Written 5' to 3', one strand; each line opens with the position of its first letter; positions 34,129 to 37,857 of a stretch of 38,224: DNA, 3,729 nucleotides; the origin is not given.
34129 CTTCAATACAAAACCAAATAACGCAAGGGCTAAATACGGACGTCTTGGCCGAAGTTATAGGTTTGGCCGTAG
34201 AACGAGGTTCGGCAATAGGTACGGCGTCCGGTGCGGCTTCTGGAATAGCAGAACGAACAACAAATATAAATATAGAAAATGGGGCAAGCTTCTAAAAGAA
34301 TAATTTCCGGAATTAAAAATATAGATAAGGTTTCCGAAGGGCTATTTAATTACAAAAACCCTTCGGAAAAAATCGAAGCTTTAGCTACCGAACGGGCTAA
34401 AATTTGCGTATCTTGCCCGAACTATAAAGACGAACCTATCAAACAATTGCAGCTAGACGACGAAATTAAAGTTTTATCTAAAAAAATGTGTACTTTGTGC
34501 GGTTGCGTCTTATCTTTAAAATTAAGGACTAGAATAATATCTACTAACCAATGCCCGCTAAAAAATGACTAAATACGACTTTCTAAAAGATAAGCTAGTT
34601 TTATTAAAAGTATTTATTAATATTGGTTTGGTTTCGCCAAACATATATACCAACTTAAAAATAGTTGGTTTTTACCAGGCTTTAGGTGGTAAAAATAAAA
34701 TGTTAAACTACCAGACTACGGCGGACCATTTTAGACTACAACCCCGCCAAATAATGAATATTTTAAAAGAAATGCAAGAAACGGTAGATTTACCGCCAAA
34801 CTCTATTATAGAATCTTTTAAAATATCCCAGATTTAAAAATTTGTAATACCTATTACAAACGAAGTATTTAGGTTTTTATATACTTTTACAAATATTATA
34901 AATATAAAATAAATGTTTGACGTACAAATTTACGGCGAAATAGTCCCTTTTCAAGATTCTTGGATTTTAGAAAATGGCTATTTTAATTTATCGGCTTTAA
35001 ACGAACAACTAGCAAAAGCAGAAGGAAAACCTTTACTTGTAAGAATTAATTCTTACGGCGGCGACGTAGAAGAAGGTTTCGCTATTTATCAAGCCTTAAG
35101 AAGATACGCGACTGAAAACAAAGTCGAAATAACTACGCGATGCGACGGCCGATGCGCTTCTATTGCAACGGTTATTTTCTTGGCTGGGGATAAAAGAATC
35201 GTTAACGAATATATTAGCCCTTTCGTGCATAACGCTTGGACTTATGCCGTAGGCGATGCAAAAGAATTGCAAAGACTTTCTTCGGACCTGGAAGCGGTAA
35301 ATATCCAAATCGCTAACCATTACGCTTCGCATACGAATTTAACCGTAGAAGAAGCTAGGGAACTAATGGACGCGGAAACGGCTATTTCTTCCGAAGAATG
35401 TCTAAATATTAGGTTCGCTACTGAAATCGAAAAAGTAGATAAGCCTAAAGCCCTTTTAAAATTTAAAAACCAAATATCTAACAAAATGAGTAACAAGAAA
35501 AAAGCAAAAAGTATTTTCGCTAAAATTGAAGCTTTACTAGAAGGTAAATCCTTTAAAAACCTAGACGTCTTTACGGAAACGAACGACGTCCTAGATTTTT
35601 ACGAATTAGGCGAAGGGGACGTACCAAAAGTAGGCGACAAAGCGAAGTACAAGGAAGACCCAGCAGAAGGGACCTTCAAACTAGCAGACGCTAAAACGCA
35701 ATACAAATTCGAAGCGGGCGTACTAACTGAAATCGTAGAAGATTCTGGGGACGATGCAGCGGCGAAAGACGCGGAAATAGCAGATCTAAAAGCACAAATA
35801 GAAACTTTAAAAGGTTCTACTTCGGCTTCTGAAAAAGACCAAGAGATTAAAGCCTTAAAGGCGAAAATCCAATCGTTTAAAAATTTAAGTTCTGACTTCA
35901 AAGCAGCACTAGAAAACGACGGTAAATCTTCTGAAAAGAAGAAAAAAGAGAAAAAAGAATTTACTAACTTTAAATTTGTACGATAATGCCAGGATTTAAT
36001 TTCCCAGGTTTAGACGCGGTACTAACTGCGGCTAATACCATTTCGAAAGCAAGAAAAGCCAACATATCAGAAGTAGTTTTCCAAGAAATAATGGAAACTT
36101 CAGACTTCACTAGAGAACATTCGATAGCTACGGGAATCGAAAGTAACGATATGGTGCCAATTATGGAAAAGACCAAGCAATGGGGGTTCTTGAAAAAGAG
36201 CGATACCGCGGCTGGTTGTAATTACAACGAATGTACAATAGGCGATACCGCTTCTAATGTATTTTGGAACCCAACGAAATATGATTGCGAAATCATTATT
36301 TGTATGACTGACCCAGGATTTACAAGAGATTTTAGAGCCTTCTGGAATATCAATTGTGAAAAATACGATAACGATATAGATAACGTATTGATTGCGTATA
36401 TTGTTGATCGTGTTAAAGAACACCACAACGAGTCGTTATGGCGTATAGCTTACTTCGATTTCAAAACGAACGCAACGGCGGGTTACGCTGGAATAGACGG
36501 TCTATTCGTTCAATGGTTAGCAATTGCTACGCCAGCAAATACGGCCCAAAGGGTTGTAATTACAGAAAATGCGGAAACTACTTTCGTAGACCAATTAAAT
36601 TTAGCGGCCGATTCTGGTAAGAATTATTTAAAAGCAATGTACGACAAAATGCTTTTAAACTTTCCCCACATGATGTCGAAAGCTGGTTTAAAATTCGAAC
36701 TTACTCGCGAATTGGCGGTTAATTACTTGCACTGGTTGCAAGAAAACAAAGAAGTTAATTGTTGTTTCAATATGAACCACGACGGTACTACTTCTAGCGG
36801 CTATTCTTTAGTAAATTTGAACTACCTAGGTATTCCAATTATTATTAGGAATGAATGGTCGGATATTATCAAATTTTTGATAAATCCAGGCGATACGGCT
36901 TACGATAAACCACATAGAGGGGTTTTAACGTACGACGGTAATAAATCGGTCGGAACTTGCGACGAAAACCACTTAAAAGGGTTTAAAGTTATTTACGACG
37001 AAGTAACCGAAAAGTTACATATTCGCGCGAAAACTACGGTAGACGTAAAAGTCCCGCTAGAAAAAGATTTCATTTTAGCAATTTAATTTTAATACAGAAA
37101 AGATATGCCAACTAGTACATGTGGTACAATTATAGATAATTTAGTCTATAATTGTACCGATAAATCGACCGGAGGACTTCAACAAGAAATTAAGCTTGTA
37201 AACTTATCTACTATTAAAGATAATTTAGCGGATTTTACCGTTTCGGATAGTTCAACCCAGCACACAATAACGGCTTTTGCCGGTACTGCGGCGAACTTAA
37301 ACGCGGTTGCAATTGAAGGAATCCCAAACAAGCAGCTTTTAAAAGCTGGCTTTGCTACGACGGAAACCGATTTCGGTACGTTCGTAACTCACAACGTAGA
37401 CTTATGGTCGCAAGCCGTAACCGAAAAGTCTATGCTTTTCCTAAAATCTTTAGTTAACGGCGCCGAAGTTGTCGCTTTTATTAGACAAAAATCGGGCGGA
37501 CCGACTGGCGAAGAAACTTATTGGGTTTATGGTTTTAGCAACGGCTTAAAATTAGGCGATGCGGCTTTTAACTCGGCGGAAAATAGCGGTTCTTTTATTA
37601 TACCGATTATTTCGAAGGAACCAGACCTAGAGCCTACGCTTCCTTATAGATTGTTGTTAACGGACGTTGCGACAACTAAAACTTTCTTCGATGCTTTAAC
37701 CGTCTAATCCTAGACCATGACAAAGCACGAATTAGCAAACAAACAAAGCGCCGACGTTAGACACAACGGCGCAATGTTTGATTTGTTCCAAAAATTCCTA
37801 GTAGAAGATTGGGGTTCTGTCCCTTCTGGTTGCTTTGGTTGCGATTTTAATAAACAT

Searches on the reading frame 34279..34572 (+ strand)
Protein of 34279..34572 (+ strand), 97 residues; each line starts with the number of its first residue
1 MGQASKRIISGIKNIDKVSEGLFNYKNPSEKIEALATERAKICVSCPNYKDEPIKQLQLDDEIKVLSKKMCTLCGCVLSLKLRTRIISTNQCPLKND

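Call 7: search_protein_families(library=phrogs, proteins=[window:34279-34572:+], max_evalue=0.01)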
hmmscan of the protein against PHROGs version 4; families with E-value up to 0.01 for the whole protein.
window:34279-34572:+ (97 aa): 1 family
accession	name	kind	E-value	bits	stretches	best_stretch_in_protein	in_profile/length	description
phrog_13558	-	unknown function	6.6e-06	27.1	1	33-95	22-66/69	-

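Call 8: search_protein_families(library=pfam, proteins=[window:34279-34572:+], max_evalue=0.01)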
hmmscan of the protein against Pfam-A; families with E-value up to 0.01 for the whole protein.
window:34279-34572:+ (97 aa): 1 family
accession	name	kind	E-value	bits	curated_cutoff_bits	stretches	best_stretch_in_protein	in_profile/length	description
PF19668.4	DUF6171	-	0.0013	19.6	27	0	56-94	42-77/80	Family of unknown function (DUF6171)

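Call 100: search_protein_families(library=ncbifam, proteins=[window:34279-34572:+], max_evalue=0.01)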
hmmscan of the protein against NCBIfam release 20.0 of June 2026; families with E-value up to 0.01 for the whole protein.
window:34279-34572:+ (97 aa): 0 families

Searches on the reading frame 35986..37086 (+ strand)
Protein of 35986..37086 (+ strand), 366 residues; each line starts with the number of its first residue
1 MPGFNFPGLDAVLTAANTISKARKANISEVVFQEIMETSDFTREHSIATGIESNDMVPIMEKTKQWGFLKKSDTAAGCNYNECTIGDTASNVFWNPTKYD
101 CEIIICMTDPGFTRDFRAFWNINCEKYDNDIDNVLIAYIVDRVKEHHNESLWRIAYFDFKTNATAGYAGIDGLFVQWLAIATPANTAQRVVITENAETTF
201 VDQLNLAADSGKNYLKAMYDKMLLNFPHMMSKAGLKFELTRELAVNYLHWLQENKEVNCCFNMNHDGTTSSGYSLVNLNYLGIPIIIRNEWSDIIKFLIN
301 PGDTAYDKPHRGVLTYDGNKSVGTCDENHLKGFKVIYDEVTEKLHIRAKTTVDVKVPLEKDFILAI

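Call 7: search_protein_families(library=phrogs, proteins=[window:35986-37086:+], max_evalue=0.01)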
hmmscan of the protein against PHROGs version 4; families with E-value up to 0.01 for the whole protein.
window:35986-37086:+ (366 aa): 2 families
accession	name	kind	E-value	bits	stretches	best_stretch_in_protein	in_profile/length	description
phrog_38780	-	unknown function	3.9e-08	33.9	1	135-348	123-344/360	-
phrog_35336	-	unknown function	0.0095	17.1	0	102-167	9-76/166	-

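Call 8: search_protein_families(library=pfam, proteins=[window:35986-37086:+], max_evalue=0.01)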
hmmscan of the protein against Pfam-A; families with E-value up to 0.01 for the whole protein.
window:35986-37086:+ (366 aa): 0 families

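Call 23: search_dna_similar(query=window:35986-37086:+, collection=phages, mode=protein, max_evalue=0.001, max_rows=15)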
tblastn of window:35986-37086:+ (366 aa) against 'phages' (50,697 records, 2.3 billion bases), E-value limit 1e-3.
Records with a match: 1; places in all: 1; records where one place covers at least 80% of the query: 1.
Best place of each record, by identity: <60% 1.
By first word of the organism name: Elizabethkingia 1.
By host as written in the record: Elizabethkingia anophelis 1.
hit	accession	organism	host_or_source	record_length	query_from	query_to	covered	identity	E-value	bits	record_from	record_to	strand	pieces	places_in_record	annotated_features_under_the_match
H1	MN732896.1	Elizabethkingia phage TCUEAP1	Elizabethkingia anophelis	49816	12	366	97%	25.5%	3e-26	115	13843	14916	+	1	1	hypothetical protein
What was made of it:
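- Checked: The 'capsid' gene 35986-37086 is supported by position and a 25%-identical match to the equivalent TCUEAP1 gene (call 23).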

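Call 25: get_annotated_region(hit=H1, flank=5000)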
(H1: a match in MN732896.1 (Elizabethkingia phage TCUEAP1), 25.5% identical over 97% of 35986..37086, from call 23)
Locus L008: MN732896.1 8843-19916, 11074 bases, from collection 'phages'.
description: Elizabethkingia phage TCUEAP1, complete genome.
organism: Elizabethkingia phage TCUEAP1 (NCBI taxid 2686291)
taxonomy: Viruses; Duplodnaviria; Heunggongvirae; Uroviricota; Caudoviricetes
host: Elizabethkingia anophelis; source: -; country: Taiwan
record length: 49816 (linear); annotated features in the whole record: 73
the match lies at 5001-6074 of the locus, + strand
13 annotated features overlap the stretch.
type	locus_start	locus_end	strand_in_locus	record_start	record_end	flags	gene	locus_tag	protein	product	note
CDS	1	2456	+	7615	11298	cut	-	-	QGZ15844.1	tail tape measure protein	-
CDS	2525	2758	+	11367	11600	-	-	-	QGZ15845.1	hypothetical protein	TCUEAP1_10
CDS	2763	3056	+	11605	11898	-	-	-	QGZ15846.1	hypothetical protein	TCUEAP1_11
CDS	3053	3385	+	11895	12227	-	-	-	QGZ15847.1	hypothetical protein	TCUEAP1_12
CDS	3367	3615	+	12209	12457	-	-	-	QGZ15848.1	hypothetical protein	TCUEAP1_13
CDS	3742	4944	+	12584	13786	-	-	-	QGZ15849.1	capsid maturation protease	-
CDS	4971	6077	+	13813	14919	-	-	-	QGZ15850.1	hypothetical protein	TCUEAP1_15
CDS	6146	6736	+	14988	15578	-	-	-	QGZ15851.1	hypothetical protein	TCUEAP1_16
CDS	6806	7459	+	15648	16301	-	-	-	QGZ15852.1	hypothetical protein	TCUEAP1_17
CDS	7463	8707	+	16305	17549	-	-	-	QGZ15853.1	portal protein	-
CDS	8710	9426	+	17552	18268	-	-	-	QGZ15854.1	hypothetical protein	TCUEAP1_19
CDS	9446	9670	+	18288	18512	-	-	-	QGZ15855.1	hypothetical protein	TCUEAP1_20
CDS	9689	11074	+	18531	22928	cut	-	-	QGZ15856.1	tail fiber protein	-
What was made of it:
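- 35986..37086 (+): Probable major capsid protein (366 aa). Its position after the protease. tblastn match to the equivalent gene of Elizabethkingia phage TCUEAP1 (calls 23, 25).
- Closest known: Gene 17 of Elizabethkingia phage TCUEAP1. Same: The same position between the ~200-aa gene and the portal gene (call 25).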

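Call 100: search_protein_families(library=ncbifam, proteins=[window:35986-37086:+], max_evalue=0.01)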
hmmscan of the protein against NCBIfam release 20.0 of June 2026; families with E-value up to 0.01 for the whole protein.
window:35986-37086:+ (366 aa): 0 families

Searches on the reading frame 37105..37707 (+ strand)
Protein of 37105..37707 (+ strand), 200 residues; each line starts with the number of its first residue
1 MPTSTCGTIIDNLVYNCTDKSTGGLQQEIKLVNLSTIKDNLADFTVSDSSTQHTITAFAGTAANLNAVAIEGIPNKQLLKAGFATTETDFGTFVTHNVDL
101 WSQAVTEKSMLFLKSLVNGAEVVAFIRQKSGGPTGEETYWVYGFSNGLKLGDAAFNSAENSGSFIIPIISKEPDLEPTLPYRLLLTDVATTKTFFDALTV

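Call 7: search_protein_families(library=phrogs, proteins=[window:37105-37707:+], max_evalue=0.01)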
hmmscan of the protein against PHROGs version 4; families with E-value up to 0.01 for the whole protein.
window:37105-37707:+ (200 aa): 1 family
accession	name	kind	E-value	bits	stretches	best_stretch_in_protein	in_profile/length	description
phrog_21217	-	unknown function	5.2e-09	37.1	1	9-200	6-187/189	-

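Call 8: search_protein_families(library=pfam, proteins=[window:37105-37707:+], max_evalue=0.01)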
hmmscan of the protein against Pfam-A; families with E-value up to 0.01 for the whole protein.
window:37105-37707:+ (200 aa): 0 families

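Call 54: search_solved_structures(query=window:37105-37707:+, max_evalue=10)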
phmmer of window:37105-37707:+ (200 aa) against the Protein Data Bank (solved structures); distinct sequences matched with E-value up to 10: 1.
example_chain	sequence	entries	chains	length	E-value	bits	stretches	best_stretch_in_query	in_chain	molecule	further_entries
9fnf_A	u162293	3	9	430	0.35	13.9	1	43-109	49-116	Glycoside hydrolase family 71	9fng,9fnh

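Call 69: search_solved_structures(query=A6, max_evalue=10)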
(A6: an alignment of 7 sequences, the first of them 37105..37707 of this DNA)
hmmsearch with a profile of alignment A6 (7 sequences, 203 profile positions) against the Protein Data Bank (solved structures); distinct sequences matched with E-value up to 10: 2.
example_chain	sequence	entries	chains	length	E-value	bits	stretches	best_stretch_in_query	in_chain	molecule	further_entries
2jza_A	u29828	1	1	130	0.064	16.1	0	154-184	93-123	Nitrite reductase [NAD(P)H] small subunit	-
9w5y_A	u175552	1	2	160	1.5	11.6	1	24-80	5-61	Streptococcal hemoprotein receptor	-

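Call 70: search_protein_families(library=phrogs, alignment_id=A6, max_evalue=0.01)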
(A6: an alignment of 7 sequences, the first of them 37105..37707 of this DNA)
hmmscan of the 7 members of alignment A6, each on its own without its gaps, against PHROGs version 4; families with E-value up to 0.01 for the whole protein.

A. member 1, window:37105-37707:+ (200 aa): 1 family
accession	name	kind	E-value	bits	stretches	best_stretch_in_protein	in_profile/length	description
phrog_21217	-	unknown function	5.2e-09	37.1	1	9-200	6-187/189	-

B. families by the number of members that match (of 7 scanned): 1 family
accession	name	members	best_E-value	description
phrog_21217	-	7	2.6e-16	-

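Call 72: find_homologous_proteins(query=A6, max_evalue=0.001)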
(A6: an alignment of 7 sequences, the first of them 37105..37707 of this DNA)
Query A6 (7 sequences) (200 aa, profile of the alignment): 355 proteins with E <= 0.001 among 4451 candidates; the best 120 are listed.
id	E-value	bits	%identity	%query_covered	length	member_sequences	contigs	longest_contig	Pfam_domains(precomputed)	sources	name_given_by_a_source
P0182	3.3e-95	335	81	99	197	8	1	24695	-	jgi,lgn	-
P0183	1.3e-93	330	100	100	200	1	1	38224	-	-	-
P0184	7.2e-92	325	79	97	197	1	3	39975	-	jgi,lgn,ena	jgi:hypothetical protein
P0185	1.6e-91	323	88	99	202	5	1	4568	-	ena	-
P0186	1.7e-91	323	56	97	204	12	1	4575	-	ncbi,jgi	jgi:hypothetical protein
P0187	2.4e-91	323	79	97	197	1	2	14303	-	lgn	-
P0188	4.6e-91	322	57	97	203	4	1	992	-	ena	-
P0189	5.9e-91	322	90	99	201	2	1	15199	-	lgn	-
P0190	9.0e-91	321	78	97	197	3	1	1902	-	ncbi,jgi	jgi:hypothetical protein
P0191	3.1e-89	316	64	99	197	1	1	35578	-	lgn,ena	-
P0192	3.4e-89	316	58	97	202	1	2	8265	-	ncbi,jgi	jgi:hypothetical protein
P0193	6.7e-88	312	57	98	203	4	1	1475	-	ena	-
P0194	6.9e-88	312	79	97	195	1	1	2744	-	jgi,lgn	jgi:hypothetical protein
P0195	8.0e-87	308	56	98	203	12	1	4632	-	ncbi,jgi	jgi:hypothetical protein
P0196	2.0e-86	307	57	98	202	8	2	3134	-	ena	-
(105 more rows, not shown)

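Call 73: find_encoding_contigs(protein=P0189, flank=4000, max_places=4)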
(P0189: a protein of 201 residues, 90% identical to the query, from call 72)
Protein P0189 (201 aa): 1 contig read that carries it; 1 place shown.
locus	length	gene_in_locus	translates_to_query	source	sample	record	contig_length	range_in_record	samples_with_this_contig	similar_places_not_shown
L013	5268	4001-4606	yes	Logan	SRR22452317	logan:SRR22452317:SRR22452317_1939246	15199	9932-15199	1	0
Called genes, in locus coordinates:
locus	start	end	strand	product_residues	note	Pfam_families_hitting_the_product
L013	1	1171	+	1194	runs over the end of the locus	PF10145:PhageMin_Tail (weak)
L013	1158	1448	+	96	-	-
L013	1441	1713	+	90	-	-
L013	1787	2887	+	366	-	PF00574:CLP_protease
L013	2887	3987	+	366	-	-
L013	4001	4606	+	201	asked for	-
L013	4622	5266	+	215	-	?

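Call 74: find_encoding_contigs(protein=P0185, flank=4000, max_places=6)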
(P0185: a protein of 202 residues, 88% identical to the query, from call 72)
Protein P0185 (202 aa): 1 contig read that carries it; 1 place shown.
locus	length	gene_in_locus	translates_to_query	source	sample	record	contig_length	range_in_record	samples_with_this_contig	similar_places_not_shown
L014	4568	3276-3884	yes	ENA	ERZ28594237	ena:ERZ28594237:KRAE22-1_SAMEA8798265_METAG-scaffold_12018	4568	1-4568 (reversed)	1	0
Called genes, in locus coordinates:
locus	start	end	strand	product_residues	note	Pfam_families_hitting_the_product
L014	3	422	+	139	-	?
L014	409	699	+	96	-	-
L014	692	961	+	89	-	-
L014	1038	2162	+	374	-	PF00574:CLP_protease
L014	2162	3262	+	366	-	-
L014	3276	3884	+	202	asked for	-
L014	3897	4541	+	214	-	-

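Call 88: predict_structure(alignment_id=A7)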
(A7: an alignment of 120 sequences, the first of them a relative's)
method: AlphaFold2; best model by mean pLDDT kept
length: 200 residues; sequences in the alignment: 120
mean_pLDDT: 76.2   pTM: 0.75
mean pLDDT of the five models: 76.2, 75.8, 71.8, 66.9, 58.3
residues with pLDDT >= 90: 4; 70-90: 139; 50-70: 52; < 50: 5
segments of 3 or more residues with pLDDT < 50: 1-3
pLDDT, mean of each block of 10 residues (from residue 1): 49 57 64 88 84 83 84 63 80 84 72 79 82 69 89 67 77 83 87 84
secondary structure, 60 per line:
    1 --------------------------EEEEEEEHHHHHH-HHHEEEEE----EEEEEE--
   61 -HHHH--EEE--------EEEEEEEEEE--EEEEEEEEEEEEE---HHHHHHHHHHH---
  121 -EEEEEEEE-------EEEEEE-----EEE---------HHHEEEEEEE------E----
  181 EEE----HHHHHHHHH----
elements in order: E27-33 H34-39 E44-48 E53-58 H62-65 E68-70 E79-88 E91-103 H107-117 E122-129 E137-142 E148-150 E163-169 E181-183 H188-196
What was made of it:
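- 37105..37707 (+): Upstream neighbour X (200 aa): a tail-tube-fold protein. AF2 pTM 0.75 (call 88).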

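Call 90: fold_search(model_id=the predicted structure, library=pdb)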
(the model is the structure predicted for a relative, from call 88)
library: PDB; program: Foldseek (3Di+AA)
matches with E <= 10: 560; with E <= 0.001: 0
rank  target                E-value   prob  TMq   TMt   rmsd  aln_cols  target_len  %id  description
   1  6yeg_A                3.7e-03  1.00  0.38  0.43   9.0       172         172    9  Hybrid structure of the SPP1 tail tube by solid-state NMR and cryo EM - Final EM Refinement (released 2020-10-14)
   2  6v8i_AB               3.7e-03  0.97  0.32  0.37   9.1       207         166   11  Composite atomic model of the Staphylococcus aureus phage 80alpha baseplate (released 2020-03-04)
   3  9mu3_E                8.1e-03  0.97  0.32  0.38  10.1       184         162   10  SaPI1 neck structure (released 2025-05-07)
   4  8kee_f                9.1e-03  0.89  0.31  0.37  10.3       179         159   10  Cyanophage A-1(L) sheath-tube (released 2024-04-10)
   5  9m7c_A                9.6e-03  0.99  0.38  0.44   8.8       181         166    9  Cryo-EM structure of bacteriophage NF5 tail tube (released 2025-12-17)
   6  7t2e_A                1.1e-02  0.94  0.34  0.42   9.7       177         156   10  Structure of bacteriophage lambda tube protein V in C6 (released 2022-12-07)
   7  8qhs_A                1.2e-02  0.98  0.36  0.44   7.8       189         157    8  Cryo-EM structure of the monocin tail-tube, MttP. (released 2024-06-19)
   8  8v3t_B                1.3e-02  0.98  0.39  0.51   7.2       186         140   12  CryoEM Structure of Diffocin - precontracted - Collar (released 2024-08-28)
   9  6rao_F                1.3e-02  0.96  0.34  0.43   8.8       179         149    7  Cryo-EM structure of the anti-feeding prophage (AFP) baseplate, 6-fold symmetrised (released 2019-04-17)
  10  9mfe_A                1.3e-02  0.97  0.38  0.47   8.3       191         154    8  cryoEM structure of Escherichia phage YDC107 tail core (released 2025-01-01)
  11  9j1j_B                1.4e-02  0.99  0.37  0.45  10.6       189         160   10  Cap region of monocin (released 2025-01-08)
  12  9d94_Ji               1.6e-02  0.91  0.37  0.29   9.9       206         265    9  Mycobacteriophage Bxb1 portal and connector assembly - Composite map and model (released 2024-09-25)
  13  9m8o_D                1.8e-02  0.98  0.39  0.46   8.7       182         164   11  Cryo-EM structure of bacteriophage NF5 baseplate (released 2025-12-17)
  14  9cb9_B                1.8e-02  0.95  0.29  0.35   8.6       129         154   10  Bacteriophage PhiTE extended tail (released 2025-04-16)
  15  8k36_A                2.1e-02  0.91  0.36  0.45   9.4       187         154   11  Structure of the bacteriophage lambda tail tube (released 2023-11-15)
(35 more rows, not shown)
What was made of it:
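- Checked: The 'tube' gene 37105-37707 is supported by fold (calls 88, 90).
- The tube fold of the neighbour is supported by calls 88 and 90. The gene is adjacent to the tube-fold gene (call 90). It lies immediately downstream of a tube-fold gene (call 90).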

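Call 100: search_protein_families(library=ncbifam, proteins=[window:37105-37707:+], max_evalue=0.01)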
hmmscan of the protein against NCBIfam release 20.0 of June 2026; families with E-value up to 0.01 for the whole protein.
window:37105-37707:+ (200 aa): 0 families
